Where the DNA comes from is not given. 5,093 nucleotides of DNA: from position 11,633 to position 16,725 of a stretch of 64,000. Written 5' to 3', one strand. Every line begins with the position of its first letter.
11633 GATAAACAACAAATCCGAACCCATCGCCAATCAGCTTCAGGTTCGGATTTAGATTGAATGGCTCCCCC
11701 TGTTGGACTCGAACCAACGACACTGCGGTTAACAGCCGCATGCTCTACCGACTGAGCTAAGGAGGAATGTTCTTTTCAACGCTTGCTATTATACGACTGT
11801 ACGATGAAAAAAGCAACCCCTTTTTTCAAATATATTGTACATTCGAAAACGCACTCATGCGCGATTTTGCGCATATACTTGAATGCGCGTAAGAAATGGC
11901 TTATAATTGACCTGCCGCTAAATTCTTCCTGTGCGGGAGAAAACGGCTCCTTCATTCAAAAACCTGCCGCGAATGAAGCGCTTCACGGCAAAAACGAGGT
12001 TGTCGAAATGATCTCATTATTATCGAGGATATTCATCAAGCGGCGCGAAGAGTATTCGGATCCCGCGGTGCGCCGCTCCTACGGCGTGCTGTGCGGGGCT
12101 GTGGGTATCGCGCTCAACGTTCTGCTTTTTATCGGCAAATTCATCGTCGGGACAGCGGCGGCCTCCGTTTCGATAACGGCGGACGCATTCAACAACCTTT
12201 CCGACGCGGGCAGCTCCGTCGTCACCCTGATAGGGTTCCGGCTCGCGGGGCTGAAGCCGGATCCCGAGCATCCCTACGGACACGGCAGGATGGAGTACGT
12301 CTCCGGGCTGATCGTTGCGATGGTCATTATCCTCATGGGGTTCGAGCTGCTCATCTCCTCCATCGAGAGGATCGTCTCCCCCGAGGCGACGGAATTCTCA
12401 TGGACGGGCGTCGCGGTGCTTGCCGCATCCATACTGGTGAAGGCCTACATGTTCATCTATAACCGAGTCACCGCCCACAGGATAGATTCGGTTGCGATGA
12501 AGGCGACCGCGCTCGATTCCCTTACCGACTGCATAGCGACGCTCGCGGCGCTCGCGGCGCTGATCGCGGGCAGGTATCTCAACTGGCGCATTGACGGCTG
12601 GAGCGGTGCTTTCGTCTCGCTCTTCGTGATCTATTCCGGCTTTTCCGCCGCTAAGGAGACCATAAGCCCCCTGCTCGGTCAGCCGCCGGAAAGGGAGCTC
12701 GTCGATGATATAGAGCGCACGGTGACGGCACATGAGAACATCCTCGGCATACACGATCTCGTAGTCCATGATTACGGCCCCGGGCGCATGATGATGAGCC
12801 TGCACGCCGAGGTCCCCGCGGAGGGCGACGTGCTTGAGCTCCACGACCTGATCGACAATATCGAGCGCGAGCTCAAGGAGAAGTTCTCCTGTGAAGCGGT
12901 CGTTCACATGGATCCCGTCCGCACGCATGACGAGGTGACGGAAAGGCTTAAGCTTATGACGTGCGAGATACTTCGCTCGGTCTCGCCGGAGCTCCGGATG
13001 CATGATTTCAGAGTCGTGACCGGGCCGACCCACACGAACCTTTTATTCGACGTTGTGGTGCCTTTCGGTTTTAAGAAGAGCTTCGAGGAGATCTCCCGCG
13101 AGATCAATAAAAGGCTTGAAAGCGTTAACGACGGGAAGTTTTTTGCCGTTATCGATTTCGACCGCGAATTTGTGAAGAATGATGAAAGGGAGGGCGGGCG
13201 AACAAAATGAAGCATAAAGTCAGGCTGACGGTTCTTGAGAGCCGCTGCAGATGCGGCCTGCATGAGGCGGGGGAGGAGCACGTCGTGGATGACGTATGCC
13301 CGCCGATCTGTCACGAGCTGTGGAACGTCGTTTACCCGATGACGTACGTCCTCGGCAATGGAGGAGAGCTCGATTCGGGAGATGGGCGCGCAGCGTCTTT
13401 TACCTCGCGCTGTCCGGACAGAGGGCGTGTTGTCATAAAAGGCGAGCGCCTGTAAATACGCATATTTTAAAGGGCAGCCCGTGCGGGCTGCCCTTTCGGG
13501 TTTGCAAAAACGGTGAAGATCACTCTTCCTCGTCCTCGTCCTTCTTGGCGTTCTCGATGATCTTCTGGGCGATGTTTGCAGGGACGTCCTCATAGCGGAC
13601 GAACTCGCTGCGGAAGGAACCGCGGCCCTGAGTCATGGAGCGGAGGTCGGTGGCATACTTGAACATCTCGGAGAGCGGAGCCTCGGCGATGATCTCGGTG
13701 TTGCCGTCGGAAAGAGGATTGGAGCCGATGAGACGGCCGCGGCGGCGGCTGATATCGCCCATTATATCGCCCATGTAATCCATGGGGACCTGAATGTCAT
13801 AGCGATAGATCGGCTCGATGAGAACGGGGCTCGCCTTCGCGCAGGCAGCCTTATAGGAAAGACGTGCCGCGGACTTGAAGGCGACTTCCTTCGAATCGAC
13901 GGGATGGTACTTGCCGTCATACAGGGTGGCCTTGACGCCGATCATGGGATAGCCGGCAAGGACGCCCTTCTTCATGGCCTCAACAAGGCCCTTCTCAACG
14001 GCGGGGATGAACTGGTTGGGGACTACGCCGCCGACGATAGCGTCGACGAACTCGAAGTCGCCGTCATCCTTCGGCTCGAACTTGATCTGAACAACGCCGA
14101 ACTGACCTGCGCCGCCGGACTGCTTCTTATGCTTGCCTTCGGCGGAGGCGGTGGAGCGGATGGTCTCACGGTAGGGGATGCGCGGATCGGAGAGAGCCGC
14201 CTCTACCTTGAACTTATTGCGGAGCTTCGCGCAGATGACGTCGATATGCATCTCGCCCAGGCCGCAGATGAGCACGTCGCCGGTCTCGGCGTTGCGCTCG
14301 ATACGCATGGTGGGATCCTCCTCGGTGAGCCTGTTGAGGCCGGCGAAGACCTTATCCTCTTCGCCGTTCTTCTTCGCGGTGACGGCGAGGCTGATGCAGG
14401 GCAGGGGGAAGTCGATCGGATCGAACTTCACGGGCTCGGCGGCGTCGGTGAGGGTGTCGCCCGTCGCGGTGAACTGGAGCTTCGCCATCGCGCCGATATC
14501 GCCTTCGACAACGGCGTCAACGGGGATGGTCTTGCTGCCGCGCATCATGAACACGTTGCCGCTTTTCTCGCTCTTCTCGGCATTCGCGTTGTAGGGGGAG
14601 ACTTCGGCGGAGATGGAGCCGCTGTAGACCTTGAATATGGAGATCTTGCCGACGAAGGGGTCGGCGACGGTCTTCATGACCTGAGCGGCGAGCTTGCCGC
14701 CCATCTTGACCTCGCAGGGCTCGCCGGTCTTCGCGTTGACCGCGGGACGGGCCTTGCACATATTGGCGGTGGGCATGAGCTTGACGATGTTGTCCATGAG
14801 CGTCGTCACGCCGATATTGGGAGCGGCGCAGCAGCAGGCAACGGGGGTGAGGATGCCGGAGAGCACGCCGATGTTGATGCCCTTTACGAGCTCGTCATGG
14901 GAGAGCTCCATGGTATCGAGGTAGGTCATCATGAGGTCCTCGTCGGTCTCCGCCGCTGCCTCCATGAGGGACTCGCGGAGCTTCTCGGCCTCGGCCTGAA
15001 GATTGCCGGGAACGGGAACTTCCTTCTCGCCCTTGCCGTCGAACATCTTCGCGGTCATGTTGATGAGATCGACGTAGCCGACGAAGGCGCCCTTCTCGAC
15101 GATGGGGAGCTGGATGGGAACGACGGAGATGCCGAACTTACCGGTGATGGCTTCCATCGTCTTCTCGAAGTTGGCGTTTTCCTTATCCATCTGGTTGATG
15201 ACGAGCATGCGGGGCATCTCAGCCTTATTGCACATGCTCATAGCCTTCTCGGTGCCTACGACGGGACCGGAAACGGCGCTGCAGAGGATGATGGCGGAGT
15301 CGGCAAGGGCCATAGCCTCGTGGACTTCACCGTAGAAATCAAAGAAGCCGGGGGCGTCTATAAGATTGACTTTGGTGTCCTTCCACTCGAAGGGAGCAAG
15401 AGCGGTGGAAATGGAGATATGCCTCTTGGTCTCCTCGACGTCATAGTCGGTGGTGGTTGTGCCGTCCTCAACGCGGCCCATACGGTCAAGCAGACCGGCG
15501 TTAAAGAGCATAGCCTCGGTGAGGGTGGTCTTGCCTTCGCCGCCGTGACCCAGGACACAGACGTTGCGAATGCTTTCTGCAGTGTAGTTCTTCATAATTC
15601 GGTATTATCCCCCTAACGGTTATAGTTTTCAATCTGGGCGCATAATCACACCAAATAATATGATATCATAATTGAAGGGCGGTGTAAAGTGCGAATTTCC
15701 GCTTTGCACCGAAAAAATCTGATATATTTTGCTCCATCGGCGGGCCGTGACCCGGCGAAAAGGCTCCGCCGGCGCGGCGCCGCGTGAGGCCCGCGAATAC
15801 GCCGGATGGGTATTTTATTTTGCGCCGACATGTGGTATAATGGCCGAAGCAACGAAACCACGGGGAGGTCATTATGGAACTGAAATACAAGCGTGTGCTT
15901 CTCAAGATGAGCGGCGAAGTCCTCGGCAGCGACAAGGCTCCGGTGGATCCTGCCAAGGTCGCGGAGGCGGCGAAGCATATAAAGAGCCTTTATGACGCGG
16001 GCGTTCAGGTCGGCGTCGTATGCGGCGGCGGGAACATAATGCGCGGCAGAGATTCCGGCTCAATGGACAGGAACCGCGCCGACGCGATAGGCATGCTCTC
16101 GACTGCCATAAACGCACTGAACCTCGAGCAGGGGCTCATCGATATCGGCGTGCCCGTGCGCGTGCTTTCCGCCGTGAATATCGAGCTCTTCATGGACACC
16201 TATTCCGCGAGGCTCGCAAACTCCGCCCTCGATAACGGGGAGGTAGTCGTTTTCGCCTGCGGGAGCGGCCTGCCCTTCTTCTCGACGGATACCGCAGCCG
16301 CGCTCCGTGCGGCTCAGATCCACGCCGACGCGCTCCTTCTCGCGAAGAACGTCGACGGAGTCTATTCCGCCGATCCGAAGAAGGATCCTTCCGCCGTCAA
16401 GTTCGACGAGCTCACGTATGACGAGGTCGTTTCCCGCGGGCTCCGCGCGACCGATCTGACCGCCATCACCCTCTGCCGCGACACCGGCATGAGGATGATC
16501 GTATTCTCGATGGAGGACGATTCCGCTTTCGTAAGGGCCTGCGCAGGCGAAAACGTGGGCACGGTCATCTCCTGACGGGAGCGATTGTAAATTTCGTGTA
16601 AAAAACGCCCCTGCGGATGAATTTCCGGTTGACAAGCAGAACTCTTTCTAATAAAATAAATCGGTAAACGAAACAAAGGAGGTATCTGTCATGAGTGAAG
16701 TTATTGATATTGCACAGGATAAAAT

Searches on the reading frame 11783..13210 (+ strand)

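Call 71: search_protein_families(library=pfam, proteins=[window:11783-13210:+], max_evalue=0.0001)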
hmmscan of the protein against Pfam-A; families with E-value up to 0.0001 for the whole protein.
window:11783-13210:+ (475 aa): 2 families
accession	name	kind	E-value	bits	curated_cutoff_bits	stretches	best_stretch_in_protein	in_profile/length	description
PF01545.26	Cation_efflux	-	5.3e-44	150.8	26.6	1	107-298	3-198/198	Cation efflux family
PF16916.11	ZT_dimer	-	6.5e-16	58.5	26.7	1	302-378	1-77/78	Dimerisation domain of Zinc Transporter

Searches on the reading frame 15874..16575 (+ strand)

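Call 71: search_protein_families(library=pfam, proteins=[window:15874-16575:+], max_evalue=0.0001)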
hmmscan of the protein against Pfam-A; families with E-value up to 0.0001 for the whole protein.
window:15874-16575:+ (233 aa): 1 family
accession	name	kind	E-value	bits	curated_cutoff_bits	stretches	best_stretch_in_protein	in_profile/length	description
PF00696.33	AA_kinase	-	1.7e-36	126.6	24.9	1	6-212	1-234/234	Amino acid kinase family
